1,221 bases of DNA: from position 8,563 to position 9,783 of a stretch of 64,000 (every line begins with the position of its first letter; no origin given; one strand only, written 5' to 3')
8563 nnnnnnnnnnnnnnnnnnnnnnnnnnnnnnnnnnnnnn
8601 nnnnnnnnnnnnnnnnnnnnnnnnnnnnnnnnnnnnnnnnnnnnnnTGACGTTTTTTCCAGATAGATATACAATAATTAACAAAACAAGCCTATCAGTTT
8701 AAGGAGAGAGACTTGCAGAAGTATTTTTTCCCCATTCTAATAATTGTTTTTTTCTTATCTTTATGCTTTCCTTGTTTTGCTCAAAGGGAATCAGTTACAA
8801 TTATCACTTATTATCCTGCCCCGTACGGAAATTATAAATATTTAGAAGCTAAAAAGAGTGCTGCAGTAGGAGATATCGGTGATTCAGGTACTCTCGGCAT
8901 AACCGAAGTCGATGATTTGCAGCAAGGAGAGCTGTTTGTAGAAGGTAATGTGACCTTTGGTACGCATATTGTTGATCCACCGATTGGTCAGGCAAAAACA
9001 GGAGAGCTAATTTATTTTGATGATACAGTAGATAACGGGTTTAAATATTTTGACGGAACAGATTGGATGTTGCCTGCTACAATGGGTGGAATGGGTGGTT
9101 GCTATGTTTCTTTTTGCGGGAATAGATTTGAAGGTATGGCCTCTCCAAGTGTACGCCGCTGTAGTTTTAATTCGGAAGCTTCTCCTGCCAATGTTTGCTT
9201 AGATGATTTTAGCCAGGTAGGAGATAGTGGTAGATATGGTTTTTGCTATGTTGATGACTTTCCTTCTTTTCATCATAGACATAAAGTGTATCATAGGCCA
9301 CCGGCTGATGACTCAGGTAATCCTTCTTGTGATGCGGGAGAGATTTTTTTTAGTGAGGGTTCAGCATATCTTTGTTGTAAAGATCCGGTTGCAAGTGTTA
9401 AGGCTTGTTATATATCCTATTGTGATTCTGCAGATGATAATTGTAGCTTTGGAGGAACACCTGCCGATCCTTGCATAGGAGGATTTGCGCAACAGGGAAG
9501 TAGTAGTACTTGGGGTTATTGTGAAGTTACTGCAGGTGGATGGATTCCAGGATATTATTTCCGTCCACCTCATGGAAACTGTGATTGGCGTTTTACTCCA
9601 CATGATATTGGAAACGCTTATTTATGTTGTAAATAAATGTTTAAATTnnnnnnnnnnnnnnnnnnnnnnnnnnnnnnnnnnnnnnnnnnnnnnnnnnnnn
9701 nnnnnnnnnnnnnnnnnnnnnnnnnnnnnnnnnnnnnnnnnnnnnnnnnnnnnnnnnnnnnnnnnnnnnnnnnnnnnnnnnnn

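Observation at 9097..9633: Internal duplication of the 8-Cys module inside paralog 1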

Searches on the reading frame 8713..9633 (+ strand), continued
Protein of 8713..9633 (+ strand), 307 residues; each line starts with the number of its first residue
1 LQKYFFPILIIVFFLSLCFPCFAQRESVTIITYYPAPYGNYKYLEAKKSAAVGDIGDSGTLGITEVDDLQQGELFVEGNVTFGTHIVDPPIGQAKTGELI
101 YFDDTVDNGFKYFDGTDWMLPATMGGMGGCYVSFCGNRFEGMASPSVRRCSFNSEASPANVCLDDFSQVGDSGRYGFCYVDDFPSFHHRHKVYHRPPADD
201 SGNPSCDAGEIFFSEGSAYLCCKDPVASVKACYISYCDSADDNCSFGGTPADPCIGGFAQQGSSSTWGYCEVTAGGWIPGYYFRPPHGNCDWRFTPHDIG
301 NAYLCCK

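Call 68: search_protein_families(library=phrogs, proteins=[window:8713-9633:+, P0121, P0141, P0116], max_evalue=1)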
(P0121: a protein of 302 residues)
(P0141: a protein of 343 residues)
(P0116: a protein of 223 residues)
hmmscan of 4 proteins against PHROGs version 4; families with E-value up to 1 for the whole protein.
window:8713-9633:+ (307 aa): 0 families

P0121 (302 aa): 9 families
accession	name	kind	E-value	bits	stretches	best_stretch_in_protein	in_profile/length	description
phrog_21412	-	tail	2.8e-06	26.3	1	178-211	716-751/1452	tail fiber protein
phrog_9942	-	tail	9.8e-05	21.5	2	142-203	28-89/1178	tail fiber protein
phrog_18345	-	tail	0.0001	21.7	2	138-213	426-506/956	tail fiber protein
phrog_21413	-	unknown function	0.00013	21.8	1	178-210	66-98/595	-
phrog_8309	-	unknown function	0.001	19.3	1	178-213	23-59/312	-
phrog_16122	-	head and packaging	0.0014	18.7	1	166-212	6-58/526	virion structural protein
phrog_13518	-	unknown function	0.0078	15.2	1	178-208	580-614/1230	-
phrog_14364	-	unknown function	0.13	13.3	0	204-231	44-71/100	-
phrog_32066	-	unknown function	0.69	11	0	186-217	7-38/68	-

P0141 (343 aa): 8 families
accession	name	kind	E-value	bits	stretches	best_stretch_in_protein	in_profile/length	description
phrog_3269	-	tail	1.1e-05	25.3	1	188-219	19-50/689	tail protein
phrog_9942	-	tail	6.9e-05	22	1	112-218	656-748/1178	tail fiber protein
phrog_28668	-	unknown function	0.00074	20.5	0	195-217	30-52/153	-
phrog_26019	-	unknown function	0.025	13.1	1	190-216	1190-1216/1347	-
phrog_9563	-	unknown function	0.031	15.4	1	196-217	17-38/85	-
phrog_37350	-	unknown function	0.033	13.5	1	187-260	769-837/846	-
phrog_13535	-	unknown function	0.19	12.7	1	196-217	17-38/147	-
phrog_1325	-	unknown function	0.74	10.2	1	236-270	55-90/334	-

P0116 (223 aa): 11 families
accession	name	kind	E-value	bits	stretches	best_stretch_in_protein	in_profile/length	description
phrog_1325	-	unknown function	1.9e-05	25.3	1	103-164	35-96/334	-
phrog_5621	-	unknown function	0.00016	22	1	91-155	23-84/396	-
phrog_38538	-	unknown function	0.00034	21.1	1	105-214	36-139/354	-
phrog_16452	-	unknown function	0.0004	21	1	106-185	34-111/202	-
phrog_2803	-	unknown function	0.0017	18.7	1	96-154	29-85/311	-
phrog_25721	-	unknown function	0.0018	18.4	1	108-150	39-79/340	-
phrog_29838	-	unknown function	0.0027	17.9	1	106-212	37-145/343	-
phrog_15388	-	unknown function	0.014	15.7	1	126-168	86-129/345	-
phrog_20787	-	head and packaging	0.058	14.6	1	98-153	8-64/67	virion structural protein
phrog_8309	-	unknown function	0.098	12.8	1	125-150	28-53/312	-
phrog_9464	-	unknown function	0.14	13.2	1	124-158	17-55/181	-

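Call 69: find_encoding_contigs(protein=P0001, flank=3000, max_places=6)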
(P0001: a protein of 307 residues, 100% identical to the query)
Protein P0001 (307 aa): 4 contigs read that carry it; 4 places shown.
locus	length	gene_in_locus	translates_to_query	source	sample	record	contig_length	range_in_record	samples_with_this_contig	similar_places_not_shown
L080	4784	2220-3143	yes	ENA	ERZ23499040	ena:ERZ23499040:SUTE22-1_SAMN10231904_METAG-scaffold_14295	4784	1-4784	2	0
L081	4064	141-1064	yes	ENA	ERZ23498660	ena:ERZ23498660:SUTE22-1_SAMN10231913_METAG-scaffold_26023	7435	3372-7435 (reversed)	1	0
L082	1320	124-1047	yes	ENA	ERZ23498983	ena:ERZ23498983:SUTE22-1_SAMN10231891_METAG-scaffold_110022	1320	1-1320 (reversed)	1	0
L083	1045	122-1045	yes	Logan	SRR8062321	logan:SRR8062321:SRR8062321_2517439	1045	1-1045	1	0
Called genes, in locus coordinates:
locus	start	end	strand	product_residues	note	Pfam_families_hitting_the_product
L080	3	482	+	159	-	?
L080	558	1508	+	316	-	PF00682:HMGL-like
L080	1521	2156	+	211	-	PF01081:Aldolase, PF01180:DHO_dh (faint)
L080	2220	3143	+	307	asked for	-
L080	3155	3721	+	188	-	-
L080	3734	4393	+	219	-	-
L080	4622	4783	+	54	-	?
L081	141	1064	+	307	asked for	-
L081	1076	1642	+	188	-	-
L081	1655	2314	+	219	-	-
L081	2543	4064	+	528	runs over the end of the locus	PF00389:2-Hacid_dh, PF02826:2-Hacid_dh_C, PF19304:PGDH_inter, PF01842:ACT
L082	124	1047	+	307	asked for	-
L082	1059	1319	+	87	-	?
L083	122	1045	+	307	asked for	?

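Call 75: search_protein_families(library=pfam, proteins=[L053:5914-6594:+, L053:6652-7704:+, L031:5890-6498:+, L008:3004-3570:+, P0109, P0028, P0069, P0074, P0112, P0014], max_evalue=1)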
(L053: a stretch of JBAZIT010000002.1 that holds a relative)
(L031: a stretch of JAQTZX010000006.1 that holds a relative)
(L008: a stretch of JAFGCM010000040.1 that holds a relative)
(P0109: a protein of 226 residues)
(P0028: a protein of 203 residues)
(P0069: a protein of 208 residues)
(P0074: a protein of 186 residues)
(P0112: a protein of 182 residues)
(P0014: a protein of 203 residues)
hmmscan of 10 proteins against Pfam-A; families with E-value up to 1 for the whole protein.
L053:5914-6594:+ (227 aa): 2 families
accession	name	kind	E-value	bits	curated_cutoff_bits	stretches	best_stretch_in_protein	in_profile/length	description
PF18454.7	Mtd_N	-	0.013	15.8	26.3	1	121-154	5-37/37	Major tropism determinant N-terminal domain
PF10983.13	DUF2793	-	0.039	14.3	27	1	130-156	61-87/87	Protein of unknown function (DUF2793)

L053:6652-7704:+ (351 aa): 1 family
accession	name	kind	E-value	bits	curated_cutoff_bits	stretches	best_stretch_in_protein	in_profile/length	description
PF00078.32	RVT_1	-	1.9e-17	64.1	29.6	1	72-278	9-205/205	Reverse transcriptase (RNA-dependent DNA polymerase)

L031:5890-6498:+ (203 aa): 1 family
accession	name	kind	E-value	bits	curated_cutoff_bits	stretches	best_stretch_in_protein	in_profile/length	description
PF12661.13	hEGF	-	0.067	14.1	29.3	1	137-158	3-22/22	Human growth factor-like EGF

L008:3004-3570:+ (189 aa): 0 families

P0109 (226 aa): 1 family
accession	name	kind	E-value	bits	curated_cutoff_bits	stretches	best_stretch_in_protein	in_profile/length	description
PF07603.17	Lcl_C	-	1.4e-06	29.1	34.9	1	134-226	18-117/117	Lcl C-terminal domain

P0028 (203 aa): 0 families

P0069 (208 aa): 0 families

P0074 (186 aa): 1 family
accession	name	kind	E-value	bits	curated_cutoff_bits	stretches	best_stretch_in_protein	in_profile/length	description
PF10983.13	DUF2793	-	0.065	13.6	27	1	89-114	61-86/87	Protein of unknown function (DUF2793)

P0112 (182 aa): 1 family
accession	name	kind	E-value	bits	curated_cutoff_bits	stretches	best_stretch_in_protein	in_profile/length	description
PF18426.6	Tli4_C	-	0.16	12.6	25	1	21-66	7-53/161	Tle cognate immunity protein 4 C-terminal domain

P0014 (203 aa): 0 families

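Call 83: find_related_loci(query=A1, collection=viral_contigs, flank=5000)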
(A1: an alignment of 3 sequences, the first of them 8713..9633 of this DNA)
Query A1 (307 aa) in viral_contigs; peptide patterns used: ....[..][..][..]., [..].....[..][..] (x = any residue, [..] = any of these).
91 stretches matched a pattern, but none encodes a relative of the query by tblastn (E <= 1e-3).

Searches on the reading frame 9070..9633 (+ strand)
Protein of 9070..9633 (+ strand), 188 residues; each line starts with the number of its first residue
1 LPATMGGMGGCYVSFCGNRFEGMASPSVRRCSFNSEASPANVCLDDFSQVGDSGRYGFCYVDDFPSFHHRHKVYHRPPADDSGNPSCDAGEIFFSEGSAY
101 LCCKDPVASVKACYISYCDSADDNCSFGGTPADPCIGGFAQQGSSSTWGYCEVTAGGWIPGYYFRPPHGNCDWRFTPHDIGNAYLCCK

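Call 85: find_related_loci(query=A7, collection=metagenome_contigs, flank=4000)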
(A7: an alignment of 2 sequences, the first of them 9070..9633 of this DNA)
Query A7 (188 aa) in metagenome_contigs; peptide patterns used: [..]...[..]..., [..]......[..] (x = any residue, [..] = any of these).
49 stretches matched a pattern, but none encodes a relative of the query by tblastn (E <= 1e-3).

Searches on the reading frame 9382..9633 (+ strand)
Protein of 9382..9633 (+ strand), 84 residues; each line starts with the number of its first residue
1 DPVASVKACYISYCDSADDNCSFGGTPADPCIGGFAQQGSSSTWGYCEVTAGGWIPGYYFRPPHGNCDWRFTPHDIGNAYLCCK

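Call 59: predict_structure(alignment_id=A6)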
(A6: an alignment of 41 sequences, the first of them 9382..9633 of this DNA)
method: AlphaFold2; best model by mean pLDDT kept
length: 84 residues; sequences in the alignment: 41
mean_pLDDT: 91.2   pTM: 0.74
mean pLDDT of the five models: 91.2, 90.8, 90.0, 88.6, 88.2
residues with pLDDT >= 90: 67; 70-90: 12; 50-70: 5; < 50: 0
segments of 3 or more residues with pLDDT < 50: none
pLDDT, mean of each block of 10 residues (from residue 1): 80 91 94 95 93 82 95 96 96
secondary structure, 60 per line:
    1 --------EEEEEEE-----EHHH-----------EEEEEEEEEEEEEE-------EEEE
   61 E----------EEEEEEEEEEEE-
elements in order: E9-15 E36-49 E57-61 E72-83

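Call 63: fold_search(model_id=the predicted structure, library=pdb)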
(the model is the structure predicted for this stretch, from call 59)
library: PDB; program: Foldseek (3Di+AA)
matches with E <= 10: 33; with E <= 0.001: 0
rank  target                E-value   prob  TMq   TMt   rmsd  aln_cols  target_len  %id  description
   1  8g8a_B                2.3e+00  0.05  0.19  0.10  13.5        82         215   16  Crystal structure of DH1317.8 Fab in complex with HIV proximal MPER peptide (released 2024-05-22)
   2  4il7                  2.8e+00  0.09  0.24  0.24   9.5        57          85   12  Crystal structure of A223 C-terminal domain, a structural protein from sulfolobus turreted icosahedral virus (STIV) (released 2013-04-03)
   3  7d2a_A                4.9e+00  0.01  0.15  0.11  16.2        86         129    7  CBM32 of AlyQ in complex with 4,5-unsaturated mannuronic acid (released 2020-12-30)
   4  7pi3_X                5.2e+00  0.02  0.16  0.10  10.8        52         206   19  PfCyRPA bound to Fab fragments from monoclonal antibodies Cy.003, Cy.004 and Cy.007 (released 2022-02-09)
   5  6o9v_B                5.5e+00  0.02  0.17  0.08  10.5        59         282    3  KirBac3.1 mutant at a resolution of 3.1 Angstroms (released 2020-05-27)
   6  7adi_A                5.8e+00  0.02  0.16  0.07  11.5        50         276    8  KirBac3.1 W46R: role of a highly conserved tryptophan at the membrane-water interface of Kir channel (released 2022-01-12)
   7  7d29                  5.8e+00  0.01  0.15  0.11  16.2        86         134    7  CBM32 of AlyQ (released 2020-12-30)
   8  2phl_C                6.1e+00  0.01  0.13  0.05  11.1        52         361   15  THE STRUCTURE OF PHASEOLIN AT 2.2 ANGSTROMS RESOLUTION: IMPLICATIONS FOR A COMMON VICILIN(SLASH)LEGUMIN STRUCTURE AND  (released 1994-09-30)
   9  7pi2_C                6.4e+00  0.02  0.15  0.10  12.3        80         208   14  PfCyRPA bound to monoclonal antibody Cy.003 Fab fragment (released 2022-02-09)
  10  3e6b_A                6.8e+00  0.02  0.19  0.10  11.8        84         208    5  OCPA complexed CprK (C200S) (released 2008-09-30)
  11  9jgi_G                7.2e+00  0.03  0.23  0.11   9.9        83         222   11  Architecture of a pentameric assembly of the tube tail protein (released 2025-07-16)
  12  6s8v_D                7.2e+00  0.03  0.22  0.07  11.5        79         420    8  Structure of the high affinity Anticalin P3D11 in complex with the human CD98 heavy chain ectodomain (released 2020-03-04)
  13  8dbz_E                7.2e+00  0.02  0.17  0.15  12.8        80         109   11  CryoEM structure of Hantavirus ANDV Gn(H) protein complex with 2Fabs ANDV-5 and ANDV-34 (released 2023-04-05)
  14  5zrd_C                7.2e+00  0.02  0.19  0.05  16.9        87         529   17  Tyrosinase from Burkholderia thailandensis (BtTYR) at low pH condition (released 2018-10-31)
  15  8sml_A                7.2e+00  0.01  0.12  0.04  14.9        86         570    6  hPAD4 bound to inhibitory Fab hI365 (released 2024-03-06)
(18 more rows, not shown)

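Call 67: fold_search(model_id=the predicted structure, library=viral)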
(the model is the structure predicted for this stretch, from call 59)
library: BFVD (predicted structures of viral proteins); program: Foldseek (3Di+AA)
matches with E <= 10: 81; with E <= 0.001: 0
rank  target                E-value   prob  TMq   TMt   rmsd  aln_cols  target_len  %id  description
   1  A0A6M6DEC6            9.2e-01  0.04  0.16  0.04  16.2        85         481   12  (no name in the UniProt tables at hand)
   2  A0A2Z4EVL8            1.1e+00  0.03  0.16  0.10  12.8        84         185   18  (no name in the UniProt tables at hand)
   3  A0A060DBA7            2.5e+00  0.02  0.14  0.03  13.9        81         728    9  Lyase [Escherichia phage PE3-1]
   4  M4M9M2                2.5e+00  0.02  0.14  0.02  18.0        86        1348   13  (no name in the UniProt tables at hand)
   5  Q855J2                2.5e+00  0.01  0.14  0.05  15.2        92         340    8  Minor tail protein [Mycobacterium virus Che8]
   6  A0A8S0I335            2.6e+00  0.06  0.25  0.08   9.2        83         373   10  (no name in the UniProt tables at hand)
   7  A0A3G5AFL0            3.1e+00  0.02  0.16  0.04  15.8        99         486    8  Uncharacterized protein [Solivirus sp.]
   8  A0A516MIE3            3.4e+00  0.06  0.18  0.25  10.0        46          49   17  (no name in the UniProt tables at hand)
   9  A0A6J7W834            3.6e+00  0.04  0.22  0.20  13.1        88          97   11  Uncharacterized protein [uncultured Caudovirales phage]
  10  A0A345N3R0            3.6e+00  0.03  0.20  0.14  15.3       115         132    9  (no name in the UniProt tables at hand)
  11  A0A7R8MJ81            4.1e+00  0.06  0.30  0.17  14.0       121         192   10  Uncharacterized protein [Klebsiella phage vB_KvM-Eowyn]
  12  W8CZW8                4.3e+00  0.06  0.30  0.12   7.5       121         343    8  Uncharacterized protein [Erwinia phage PhiEaH1]
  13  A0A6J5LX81            4.3e+00  0.04  0.23  0.22  11.1        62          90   19  Uncharacterized protein [uncultured Caudovirales phage]
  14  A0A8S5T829            4.3e+00  0.03  0.20  0.19  11.9        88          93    9  Uncharacterized protein [Podoviridae sp. ctU557]
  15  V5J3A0                4.3e+00  0.02  0.19  0.12  12.7        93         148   13  Capsid protein (Fragment) [Canine parvovirus 2a]
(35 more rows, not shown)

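Call 79: search_solved_structures(query=A6, max_evalue=10)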
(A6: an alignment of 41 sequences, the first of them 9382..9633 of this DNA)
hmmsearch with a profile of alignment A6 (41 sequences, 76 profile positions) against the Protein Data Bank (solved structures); distinct sequences matched with E-value up to 10: 2.
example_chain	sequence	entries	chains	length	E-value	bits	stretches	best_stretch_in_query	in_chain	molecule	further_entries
8vbr_H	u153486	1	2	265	0.025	18.9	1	7-42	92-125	Bovine Fab Else11 heavy chain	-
8vbl_H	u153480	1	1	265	0.03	18.7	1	7-42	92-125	Bovine Fab ElsE6 heavy chain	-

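Call 80: search_protein_families(library=pfam, alignment_id=A6, max_evalue=1)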
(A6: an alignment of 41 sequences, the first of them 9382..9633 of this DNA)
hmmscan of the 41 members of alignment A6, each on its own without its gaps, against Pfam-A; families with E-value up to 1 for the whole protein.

A. member 1, window:9382-9633:+ (84 aa): 0 families

B. families by the number of members that match (of 41 scanned): 8 families
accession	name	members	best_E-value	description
PF00304.26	Gamma-thionin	1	0.0089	Gamma-thionin family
PF02975.19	Me-amine-dh_L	1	0.031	Methylamine dehydrogenase, L chain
PF00537.24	Toxin_3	1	0.04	Scorpion toxin-like domain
PF12662.13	cEGF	1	0.056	Complement Clr-like EGF-like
PF07645.21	EGF_CA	1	0.078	Calcium-binding EGF domain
PF08699.15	ArgoL1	1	0.081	Argonaute linker 1 domain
PF07306.16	DUF1455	1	0.3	Protein of unknown function (DUF1455)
PF12226.14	Astro_capsid_p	1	0.36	Turkey astrovirus capsid protein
